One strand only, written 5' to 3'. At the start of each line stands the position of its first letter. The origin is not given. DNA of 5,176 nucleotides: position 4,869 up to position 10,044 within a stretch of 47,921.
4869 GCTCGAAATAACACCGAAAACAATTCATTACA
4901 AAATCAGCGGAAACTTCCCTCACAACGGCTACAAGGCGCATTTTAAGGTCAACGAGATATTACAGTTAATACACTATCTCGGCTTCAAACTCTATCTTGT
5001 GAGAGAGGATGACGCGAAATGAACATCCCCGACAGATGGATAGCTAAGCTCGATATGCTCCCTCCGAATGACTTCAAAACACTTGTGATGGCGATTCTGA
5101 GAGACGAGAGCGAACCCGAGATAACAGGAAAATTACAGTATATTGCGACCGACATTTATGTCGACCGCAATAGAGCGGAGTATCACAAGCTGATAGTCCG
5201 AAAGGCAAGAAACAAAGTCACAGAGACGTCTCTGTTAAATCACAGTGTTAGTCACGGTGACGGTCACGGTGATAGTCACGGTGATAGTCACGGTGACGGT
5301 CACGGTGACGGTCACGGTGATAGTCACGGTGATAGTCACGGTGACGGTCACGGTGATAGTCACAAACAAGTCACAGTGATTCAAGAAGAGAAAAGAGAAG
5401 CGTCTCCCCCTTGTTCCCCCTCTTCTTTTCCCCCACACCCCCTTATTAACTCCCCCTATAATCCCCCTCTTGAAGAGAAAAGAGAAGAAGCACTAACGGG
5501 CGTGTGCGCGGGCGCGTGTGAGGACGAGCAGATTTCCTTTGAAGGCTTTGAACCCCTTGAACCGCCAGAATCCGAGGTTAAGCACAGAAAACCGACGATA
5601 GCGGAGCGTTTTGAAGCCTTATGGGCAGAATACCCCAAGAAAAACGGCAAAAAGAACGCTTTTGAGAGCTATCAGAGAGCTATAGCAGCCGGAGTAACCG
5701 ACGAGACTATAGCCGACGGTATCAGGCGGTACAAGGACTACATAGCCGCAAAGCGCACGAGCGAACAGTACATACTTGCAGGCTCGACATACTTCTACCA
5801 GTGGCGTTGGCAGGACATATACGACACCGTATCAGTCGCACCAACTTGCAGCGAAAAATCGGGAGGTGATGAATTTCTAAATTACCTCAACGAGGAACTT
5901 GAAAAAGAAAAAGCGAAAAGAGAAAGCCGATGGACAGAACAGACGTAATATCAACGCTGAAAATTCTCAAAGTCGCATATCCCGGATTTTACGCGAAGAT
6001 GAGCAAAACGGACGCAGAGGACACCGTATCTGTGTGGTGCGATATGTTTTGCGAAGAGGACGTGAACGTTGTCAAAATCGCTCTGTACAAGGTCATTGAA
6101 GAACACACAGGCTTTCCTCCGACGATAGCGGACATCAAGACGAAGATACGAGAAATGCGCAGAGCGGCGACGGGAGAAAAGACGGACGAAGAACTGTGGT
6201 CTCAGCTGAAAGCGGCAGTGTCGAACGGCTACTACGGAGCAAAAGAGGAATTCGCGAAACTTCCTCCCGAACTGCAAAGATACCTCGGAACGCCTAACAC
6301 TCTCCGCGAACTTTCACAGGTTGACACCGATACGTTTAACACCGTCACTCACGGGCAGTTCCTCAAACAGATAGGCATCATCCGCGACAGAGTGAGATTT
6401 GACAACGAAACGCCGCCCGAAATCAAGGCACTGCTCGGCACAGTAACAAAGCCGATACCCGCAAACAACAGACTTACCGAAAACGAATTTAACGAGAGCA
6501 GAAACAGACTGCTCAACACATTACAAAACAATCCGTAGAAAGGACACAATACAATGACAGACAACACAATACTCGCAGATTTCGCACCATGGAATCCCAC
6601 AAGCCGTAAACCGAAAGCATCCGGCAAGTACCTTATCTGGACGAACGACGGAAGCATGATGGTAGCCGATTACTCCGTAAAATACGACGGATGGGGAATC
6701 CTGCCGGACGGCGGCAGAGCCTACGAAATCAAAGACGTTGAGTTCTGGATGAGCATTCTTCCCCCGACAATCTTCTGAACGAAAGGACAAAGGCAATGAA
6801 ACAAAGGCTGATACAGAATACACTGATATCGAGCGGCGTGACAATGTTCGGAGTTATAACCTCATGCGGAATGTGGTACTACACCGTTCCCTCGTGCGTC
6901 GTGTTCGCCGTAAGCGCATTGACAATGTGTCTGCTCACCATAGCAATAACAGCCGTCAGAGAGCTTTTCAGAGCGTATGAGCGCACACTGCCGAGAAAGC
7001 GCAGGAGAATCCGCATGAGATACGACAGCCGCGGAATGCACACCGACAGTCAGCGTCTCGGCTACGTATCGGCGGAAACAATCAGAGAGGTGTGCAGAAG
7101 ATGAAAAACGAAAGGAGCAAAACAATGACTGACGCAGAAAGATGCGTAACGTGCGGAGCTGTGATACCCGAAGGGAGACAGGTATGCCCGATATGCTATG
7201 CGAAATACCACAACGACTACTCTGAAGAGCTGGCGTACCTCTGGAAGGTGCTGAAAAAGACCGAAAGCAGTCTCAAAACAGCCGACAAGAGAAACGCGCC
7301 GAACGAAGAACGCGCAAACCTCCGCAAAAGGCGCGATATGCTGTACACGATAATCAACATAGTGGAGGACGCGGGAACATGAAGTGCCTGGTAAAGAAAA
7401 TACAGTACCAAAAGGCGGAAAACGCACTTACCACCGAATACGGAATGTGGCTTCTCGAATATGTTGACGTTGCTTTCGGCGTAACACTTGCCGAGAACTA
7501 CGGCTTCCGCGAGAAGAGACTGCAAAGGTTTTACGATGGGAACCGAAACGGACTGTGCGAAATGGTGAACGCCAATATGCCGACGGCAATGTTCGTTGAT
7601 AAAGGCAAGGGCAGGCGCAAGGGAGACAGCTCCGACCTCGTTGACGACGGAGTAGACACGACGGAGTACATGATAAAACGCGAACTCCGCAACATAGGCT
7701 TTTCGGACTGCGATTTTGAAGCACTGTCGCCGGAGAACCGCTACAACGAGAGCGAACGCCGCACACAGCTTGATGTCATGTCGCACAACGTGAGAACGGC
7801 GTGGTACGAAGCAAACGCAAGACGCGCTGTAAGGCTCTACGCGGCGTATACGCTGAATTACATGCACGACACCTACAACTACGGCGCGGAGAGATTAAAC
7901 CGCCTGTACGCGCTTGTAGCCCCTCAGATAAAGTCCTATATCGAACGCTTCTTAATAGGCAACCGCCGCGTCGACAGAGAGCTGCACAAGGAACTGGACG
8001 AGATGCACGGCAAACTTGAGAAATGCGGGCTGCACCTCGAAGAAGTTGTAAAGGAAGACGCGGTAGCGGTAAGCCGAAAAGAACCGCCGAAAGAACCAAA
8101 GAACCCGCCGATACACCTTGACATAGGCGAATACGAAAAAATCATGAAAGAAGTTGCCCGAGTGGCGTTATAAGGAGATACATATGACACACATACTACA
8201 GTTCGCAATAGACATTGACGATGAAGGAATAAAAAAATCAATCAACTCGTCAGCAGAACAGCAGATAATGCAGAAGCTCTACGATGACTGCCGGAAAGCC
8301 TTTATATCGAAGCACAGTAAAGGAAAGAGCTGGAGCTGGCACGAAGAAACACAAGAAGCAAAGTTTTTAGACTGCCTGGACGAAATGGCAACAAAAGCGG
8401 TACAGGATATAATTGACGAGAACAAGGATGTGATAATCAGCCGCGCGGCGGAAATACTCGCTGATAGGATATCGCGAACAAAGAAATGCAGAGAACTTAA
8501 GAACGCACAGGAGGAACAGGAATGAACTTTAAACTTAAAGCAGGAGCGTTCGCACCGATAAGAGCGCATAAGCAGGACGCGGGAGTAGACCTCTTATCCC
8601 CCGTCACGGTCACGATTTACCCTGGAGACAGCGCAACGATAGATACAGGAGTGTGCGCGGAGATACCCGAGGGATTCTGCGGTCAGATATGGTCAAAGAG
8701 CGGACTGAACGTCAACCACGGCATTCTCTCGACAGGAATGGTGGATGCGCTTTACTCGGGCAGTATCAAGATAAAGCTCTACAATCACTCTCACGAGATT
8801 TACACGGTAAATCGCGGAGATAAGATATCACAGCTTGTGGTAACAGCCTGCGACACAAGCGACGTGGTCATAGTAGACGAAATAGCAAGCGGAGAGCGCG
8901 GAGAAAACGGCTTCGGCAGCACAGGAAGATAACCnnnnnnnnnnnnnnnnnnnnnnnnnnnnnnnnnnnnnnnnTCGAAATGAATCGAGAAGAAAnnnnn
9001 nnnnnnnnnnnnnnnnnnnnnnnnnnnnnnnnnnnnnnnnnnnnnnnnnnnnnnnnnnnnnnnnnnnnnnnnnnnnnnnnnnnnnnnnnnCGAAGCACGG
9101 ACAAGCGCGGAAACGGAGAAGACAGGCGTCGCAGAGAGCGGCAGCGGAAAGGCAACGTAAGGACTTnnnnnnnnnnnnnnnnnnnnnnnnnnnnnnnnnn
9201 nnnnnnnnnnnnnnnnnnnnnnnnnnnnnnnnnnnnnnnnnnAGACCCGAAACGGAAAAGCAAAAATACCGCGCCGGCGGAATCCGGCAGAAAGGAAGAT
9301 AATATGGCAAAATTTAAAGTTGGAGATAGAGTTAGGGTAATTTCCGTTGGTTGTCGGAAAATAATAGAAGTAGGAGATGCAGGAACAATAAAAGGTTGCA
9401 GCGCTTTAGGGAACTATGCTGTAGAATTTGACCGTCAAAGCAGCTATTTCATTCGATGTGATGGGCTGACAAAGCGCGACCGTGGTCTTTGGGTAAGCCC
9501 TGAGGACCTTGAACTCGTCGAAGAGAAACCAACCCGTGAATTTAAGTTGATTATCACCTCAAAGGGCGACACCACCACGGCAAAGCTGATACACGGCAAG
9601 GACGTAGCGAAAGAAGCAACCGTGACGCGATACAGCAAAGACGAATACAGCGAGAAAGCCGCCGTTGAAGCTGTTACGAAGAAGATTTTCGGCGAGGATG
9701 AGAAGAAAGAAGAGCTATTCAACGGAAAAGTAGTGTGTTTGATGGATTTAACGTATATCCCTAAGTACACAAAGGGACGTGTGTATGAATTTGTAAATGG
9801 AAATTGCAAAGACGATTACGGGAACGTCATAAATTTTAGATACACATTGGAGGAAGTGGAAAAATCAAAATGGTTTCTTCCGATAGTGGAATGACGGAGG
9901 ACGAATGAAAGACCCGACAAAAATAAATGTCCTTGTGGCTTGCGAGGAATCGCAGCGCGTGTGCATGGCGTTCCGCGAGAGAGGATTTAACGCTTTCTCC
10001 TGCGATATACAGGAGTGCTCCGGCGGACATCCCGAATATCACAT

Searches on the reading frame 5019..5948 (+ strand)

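Call 66: search_protein_families(library=ncbifam, max_evalue=0.01, proteins=[window:5019-5948:+])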
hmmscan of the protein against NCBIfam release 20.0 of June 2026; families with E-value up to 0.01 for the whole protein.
window:5019-5948:+ (309 aa): 1 family
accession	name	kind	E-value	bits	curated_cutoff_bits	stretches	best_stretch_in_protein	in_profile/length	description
NF033849.1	ser_rich_anae_1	subfamily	0.0009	16.7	650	1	74-116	256-298/1163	serine-rich protein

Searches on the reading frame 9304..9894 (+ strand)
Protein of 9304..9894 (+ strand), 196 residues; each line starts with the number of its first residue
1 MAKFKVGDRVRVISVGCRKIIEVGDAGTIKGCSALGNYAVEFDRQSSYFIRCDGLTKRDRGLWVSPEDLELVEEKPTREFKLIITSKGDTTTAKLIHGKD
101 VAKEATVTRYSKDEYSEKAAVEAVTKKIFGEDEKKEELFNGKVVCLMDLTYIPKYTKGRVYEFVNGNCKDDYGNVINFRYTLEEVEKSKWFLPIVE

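Call 66: search_protein_families(library=ncbifam, max_evalue=0.01, proteins=[window:9304-9894:+])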
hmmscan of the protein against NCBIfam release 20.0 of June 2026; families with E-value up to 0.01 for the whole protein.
window:9304-9894:+ (196 aa): 1 family
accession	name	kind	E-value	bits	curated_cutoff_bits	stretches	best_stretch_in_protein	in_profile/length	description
NF045913.1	RegSipA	equivalog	0.0027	17.5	100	0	19-45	30-56/67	regulatory protein SipA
